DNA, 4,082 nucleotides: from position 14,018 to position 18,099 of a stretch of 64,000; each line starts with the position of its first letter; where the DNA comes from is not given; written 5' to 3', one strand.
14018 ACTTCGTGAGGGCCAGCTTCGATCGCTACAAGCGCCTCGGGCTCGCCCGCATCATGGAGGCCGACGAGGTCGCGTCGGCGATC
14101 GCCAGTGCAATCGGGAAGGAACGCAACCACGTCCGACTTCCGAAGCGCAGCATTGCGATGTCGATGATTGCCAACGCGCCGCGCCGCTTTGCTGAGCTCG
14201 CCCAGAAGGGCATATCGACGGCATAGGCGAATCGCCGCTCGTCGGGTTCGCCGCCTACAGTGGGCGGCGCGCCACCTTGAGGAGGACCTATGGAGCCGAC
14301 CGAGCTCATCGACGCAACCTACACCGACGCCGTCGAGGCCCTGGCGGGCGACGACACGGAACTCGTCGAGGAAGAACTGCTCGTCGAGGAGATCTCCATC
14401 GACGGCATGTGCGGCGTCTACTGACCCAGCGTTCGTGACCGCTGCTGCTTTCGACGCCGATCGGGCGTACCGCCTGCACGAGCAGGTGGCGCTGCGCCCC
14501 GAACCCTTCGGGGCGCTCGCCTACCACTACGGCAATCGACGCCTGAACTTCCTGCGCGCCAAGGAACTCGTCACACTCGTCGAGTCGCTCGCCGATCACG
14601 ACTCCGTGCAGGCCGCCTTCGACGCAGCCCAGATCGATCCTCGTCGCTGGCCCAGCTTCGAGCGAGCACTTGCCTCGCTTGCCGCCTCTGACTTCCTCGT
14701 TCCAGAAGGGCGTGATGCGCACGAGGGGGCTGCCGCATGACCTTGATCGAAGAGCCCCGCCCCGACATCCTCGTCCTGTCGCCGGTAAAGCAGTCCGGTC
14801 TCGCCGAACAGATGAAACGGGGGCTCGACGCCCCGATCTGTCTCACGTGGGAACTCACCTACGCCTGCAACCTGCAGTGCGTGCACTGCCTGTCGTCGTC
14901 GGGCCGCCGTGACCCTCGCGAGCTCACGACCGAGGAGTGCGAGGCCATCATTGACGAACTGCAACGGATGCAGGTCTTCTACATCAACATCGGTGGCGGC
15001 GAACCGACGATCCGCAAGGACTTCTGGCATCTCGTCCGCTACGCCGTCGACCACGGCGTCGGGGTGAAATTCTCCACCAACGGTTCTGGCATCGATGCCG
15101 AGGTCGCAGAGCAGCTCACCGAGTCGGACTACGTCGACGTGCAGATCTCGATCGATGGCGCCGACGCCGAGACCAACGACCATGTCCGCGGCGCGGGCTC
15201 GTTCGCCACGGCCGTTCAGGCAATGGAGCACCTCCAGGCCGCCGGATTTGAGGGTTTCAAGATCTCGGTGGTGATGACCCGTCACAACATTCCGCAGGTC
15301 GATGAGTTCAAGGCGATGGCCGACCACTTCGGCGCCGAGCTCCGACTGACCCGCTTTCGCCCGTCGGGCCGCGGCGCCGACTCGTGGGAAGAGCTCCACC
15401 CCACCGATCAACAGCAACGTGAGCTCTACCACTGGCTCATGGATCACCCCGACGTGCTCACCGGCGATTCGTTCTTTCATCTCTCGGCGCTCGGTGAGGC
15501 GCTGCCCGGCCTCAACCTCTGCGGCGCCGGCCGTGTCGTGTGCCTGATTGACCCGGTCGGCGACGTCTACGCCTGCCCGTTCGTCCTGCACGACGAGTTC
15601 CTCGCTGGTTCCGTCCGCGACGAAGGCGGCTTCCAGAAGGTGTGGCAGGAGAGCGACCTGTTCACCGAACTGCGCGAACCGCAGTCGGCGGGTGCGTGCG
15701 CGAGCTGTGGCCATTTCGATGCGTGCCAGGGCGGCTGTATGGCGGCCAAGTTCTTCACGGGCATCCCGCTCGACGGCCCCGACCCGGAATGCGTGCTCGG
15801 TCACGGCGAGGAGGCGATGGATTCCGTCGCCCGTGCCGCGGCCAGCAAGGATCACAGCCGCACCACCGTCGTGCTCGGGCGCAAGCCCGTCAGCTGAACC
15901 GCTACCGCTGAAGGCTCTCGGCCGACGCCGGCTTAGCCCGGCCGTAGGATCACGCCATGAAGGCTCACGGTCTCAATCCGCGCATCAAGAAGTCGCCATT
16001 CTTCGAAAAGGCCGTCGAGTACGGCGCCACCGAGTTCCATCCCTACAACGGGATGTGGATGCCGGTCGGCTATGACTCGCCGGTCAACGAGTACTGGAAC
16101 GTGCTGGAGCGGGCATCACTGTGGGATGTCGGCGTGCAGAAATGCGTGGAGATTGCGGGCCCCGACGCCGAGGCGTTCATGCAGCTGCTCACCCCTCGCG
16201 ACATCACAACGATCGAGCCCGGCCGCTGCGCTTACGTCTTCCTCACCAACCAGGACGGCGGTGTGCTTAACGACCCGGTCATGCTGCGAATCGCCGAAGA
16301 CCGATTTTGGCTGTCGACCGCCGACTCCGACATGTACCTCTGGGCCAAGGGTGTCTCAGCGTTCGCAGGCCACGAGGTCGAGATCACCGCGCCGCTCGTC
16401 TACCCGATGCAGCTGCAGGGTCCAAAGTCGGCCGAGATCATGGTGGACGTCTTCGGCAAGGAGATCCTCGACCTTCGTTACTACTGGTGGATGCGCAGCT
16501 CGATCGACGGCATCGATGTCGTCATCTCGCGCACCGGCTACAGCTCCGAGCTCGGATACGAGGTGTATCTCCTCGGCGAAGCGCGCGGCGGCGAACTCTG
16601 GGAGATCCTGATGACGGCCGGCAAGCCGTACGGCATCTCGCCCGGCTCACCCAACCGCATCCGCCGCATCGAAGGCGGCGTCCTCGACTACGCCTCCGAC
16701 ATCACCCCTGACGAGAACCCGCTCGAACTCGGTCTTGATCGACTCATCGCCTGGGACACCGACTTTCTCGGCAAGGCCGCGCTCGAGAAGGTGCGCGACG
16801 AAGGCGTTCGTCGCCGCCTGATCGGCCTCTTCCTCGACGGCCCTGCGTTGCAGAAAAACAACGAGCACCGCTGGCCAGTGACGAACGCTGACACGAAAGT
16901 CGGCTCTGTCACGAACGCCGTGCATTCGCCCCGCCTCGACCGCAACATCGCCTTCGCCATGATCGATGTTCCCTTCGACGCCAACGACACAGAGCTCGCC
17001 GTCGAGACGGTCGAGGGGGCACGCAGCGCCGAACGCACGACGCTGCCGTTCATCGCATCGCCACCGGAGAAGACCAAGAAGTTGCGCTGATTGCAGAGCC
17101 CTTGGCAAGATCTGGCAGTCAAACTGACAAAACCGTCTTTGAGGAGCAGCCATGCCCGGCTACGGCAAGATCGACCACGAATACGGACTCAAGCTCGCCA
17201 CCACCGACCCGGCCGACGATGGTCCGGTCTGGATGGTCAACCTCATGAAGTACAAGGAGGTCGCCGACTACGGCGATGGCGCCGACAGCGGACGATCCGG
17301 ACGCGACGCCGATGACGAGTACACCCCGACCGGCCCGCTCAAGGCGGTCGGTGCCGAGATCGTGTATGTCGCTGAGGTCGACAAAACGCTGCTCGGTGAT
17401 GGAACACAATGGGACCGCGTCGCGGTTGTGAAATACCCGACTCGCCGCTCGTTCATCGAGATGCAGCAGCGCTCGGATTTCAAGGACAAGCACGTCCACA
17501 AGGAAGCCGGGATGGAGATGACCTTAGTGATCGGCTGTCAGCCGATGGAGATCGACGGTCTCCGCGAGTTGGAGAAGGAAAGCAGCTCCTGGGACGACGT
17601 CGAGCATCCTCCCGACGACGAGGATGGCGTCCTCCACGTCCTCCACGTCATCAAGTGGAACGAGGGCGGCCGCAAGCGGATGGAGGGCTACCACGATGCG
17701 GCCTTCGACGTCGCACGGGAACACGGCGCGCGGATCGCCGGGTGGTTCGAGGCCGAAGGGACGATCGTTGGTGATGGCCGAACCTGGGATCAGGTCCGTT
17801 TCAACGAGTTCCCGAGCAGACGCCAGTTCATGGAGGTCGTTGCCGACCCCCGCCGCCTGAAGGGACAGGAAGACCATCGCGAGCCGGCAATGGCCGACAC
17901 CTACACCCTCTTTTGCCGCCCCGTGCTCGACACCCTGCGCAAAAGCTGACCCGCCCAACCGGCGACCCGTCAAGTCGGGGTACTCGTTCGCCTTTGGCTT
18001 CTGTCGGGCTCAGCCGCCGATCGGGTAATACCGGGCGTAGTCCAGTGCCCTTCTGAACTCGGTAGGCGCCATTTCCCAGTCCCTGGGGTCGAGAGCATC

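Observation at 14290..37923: Mycofactocin pathway split into mftABC and mftDE+SDR by a ~19-kb metabolic block, with no mftF, mftR or mftG in the window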

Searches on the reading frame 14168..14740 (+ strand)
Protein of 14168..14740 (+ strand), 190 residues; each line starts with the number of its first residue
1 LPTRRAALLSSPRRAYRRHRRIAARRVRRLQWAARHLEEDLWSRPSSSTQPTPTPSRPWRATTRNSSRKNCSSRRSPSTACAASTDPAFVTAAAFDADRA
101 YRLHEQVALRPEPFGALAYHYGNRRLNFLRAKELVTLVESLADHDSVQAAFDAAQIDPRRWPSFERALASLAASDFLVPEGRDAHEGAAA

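Call 6: search_protein_families(library=ncbifam, proteins=[window:14168-14740:+], max_evalue=0.001)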
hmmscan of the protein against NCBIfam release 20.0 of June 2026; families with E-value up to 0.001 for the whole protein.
window:14168-14740:+ (190 aa): 1 family
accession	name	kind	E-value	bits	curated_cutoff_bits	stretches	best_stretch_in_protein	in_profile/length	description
TIGR03967.2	mycofact_MftB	equivalog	7.4e-30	103.1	33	1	96-179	1-84/85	mycofactocin biosynthesis chaperone MftB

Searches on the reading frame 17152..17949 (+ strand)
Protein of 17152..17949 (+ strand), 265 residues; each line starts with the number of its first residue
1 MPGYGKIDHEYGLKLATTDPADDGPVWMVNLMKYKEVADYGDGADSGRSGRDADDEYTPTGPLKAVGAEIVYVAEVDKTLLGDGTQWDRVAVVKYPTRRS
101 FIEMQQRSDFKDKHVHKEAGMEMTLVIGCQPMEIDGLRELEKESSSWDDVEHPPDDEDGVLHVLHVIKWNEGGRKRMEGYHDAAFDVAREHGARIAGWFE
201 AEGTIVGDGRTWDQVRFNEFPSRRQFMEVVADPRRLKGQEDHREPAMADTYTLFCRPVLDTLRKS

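Call 27: search_protein_families(library=ncbifam, proteins=[window:17152-17949:+], max_evalue=0.00001)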
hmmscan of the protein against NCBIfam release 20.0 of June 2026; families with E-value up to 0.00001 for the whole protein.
window:17152-17949:+ (265 aa): 0 families

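Call 43: search_protein_families(library=pfam, proteins=[window:17152-17949:+], max_evalue=0.05)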
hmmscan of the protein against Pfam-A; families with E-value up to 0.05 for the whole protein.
window:17152-17949:+ (265 aa): 1 family
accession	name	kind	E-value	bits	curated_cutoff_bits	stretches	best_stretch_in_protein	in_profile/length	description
PF07045.17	DUF1330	-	0.0018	19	23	0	63-127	27-90/94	Domain of unknown function (DUF1330)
